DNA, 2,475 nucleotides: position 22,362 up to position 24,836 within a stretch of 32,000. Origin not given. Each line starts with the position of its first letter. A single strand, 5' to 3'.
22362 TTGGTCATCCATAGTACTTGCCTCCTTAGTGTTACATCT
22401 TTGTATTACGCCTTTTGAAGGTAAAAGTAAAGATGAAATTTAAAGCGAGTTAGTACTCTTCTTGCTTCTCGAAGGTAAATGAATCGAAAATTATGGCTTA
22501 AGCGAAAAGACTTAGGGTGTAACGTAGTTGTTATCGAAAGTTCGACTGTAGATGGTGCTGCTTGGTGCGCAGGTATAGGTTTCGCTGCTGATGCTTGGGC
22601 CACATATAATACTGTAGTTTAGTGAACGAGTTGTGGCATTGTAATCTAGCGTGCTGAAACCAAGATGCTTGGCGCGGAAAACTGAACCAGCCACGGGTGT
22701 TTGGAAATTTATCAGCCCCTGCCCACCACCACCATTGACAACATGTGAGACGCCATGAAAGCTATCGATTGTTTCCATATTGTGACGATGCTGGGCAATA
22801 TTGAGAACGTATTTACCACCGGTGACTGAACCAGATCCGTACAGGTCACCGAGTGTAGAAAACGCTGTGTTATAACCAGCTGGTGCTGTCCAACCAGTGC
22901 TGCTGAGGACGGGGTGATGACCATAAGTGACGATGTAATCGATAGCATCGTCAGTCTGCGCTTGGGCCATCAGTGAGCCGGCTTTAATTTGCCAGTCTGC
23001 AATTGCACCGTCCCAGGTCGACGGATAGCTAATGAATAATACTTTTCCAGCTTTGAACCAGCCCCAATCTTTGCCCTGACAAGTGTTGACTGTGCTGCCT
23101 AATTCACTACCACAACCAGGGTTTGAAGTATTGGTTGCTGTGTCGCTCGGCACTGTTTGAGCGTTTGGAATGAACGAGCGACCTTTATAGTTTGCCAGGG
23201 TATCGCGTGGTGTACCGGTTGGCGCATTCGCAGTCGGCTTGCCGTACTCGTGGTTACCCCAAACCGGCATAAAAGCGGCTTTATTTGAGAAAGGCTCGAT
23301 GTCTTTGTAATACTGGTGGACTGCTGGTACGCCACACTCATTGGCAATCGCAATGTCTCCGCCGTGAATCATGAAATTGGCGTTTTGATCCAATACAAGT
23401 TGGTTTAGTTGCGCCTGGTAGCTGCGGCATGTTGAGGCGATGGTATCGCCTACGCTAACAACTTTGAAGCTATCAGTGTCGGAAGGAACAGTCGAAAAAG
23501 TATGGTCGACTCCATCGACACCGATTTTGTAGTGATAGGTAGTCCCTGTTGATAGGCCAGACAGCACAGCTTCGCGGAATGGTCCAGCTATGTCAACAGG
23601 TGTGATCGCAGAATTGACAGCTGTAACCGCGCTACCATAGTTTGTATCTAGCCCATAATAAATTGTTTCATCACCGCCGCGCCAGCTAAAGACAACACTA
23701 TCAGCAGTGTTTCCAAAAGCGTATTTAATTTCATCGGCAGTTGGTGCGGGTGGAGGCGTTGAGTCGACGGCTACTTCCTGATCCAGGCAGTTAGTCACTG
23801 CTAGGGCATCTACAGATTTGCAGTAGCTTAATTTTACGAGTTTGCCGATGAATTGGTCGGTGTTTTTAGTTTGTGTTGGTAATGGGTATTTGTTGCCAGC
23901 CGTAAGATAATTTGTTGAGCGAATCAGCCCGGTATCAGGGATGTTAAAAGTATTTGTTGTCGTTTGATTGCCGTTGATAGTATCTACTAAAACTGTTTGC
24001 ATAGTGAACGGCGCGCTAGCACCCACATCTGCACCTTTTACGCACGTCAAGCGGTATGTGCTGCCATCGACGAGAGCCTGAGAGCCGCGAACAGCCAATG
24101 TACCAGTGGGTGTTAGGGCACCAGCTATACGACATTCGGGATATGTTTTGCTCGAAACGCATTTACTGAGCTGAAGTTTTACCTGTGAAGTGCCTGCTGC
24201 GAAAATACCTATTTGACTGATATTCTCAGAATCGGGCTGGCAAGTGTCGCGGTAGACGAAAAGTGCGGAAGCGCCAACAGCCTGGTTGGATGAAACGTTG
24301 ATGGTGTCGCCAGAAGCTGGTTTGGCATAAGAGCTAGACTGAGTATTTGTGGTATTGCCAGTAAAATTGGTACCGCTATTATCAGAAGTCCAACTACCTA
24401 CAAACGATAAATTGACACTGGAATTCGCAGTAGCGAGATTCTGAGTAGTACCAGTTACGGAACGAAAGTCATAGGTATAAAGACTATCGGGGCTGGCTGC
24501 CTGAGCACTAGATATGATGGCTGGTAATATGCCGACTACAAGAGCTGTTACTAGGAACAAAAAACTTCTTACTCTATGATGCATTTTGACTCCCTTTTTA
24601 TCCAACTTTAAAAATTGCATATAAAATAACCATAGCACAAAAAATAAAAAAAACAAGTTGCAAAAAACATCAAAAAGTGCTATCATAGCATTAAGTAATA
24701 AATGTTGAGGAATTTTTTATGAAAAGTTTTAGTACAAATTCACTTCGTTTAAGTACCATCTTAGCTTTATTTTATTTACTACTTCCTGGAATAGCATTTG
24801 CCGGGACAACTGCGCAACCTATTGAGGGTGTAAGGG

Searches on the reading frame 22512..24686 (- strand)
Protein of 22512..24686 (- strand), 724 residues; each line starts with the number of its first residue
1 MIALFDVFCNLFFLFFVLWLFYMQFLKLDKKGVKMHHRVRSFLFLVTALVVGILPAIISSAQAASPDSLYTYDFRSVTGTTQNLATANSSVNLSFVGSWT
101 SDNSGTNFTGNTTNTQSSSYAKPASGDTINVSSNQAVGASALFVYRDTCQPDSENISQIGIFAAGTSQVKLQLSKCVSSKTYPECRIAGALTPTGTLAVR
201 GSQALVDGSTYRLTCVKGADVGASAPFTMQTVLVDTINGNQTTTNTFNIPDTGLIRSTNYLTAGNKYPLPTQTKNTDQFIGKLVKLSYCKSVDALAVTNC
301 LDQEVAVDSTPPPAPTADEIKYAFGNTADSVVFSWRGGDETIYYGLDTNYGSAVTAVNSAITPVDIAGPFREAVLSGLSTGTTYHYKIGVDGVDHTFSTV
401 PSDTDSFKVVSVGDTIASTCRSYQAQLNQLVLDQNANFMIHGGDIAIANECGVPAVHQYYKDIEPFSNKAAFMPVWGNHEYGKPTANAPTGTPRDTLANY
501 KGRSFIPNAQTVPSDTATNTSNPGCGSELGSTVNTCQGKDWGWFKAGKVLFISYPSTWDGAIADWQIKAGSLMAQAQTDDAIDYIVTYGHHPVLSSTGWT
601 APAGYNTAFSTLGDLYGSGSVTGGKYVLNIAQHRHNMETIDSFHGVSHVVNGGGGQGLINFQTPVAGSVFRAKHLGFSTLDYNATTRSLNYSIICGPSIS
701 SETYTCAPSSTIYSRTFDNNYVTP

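Call 14: search_protein_families(library=pfam, proteins=[window:22512-24686:-], max_evalue=0.01)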
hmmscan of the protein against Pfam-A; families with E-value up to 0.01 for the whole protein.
window:22512-24686:- (724 aa): 3 families
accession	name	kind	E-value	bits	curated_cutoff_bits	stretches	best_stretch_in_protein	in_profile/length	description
PF16656.11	Pur_ac_phosph_N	-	6e-07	30.4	30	1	319-400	3-84/93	Purple acid Phosphatase, N-terminal domain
PF00149.33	Metallophos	-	0.00012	23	21.5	1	408-599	2-164/191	Calcineurin-like phosphoesterase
PF14008.11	Metallophos_C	-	0.004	18.2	23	0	648-686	4-47/63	Iron/zinc purple acid phosphatase-like protein C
